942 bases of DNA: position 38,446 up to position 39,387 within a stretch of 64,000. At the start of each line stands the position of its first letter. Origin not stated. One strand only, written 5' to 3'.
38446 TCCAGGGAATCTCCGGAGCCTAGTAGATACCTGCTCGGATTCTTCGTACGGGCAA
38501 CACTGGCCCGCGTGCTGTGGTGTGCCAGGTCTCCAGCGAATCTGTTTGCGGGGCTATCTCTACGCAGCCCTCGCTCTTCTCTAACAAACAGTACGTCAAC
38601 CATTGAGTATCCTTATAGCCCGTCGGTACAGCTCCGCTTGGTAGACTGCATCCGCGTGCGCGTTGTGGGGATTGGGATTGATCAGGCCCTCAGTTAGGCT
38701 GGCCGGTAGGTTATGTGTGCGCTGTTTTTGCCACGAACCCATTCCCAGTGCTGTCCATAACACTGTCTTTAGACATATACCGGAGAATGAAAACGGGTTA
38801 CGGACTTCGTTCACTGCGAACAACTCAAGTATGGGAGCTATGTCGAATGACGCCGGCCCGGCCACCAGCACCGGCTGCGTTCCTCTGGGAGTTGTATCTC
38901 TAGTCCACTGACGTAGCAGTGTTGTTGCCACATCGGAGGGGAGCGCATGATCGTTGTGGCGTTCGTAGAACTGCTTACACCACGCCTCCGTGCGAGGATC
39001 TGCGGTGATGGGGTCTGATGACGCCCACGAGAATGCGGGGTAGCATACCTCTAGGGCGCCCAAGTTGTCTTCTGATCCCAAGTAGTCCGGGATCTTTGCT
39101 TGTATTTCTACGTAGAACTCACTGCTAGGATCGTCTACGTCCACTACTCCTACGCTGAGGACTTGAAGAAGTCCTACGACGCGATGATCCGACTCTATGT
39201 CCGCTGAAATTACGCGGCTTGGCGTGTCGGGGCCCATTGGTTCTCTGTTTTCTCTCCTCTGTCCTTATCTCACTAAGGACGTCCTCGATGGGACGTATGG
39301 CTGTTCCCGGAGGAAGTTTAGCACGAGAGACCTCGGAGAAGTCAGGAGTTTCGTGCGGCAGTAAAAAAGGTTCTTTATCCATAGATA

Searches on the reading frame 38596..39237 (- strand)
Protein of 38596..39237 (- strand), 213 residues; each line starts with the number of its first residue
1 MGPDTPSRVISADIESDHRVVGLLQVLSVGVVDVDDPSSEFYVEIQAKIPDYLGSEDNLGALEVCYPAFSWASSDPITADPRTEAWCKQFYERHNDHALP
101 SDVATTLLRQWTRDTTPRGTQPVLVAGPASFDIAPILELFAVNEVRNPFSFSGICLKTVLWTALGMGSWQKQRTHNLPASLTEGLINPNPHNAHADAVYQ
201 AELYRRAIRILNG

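Call 30: search_protein_families(library=pfam, proteins=[window:38596-39237:-], max_evalue=1)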
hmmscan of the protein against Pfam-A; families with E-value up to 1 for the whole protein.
window:38596-39237:- (213 aa): 1 family
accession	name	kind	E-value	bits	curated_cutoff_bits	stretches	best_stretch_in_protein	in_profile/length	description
PF16473.11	Rv2179c-like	-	9.8e-05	22.6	27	1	25-205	17-174/177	3'-5' exoribonuclease Rv2179c-like domain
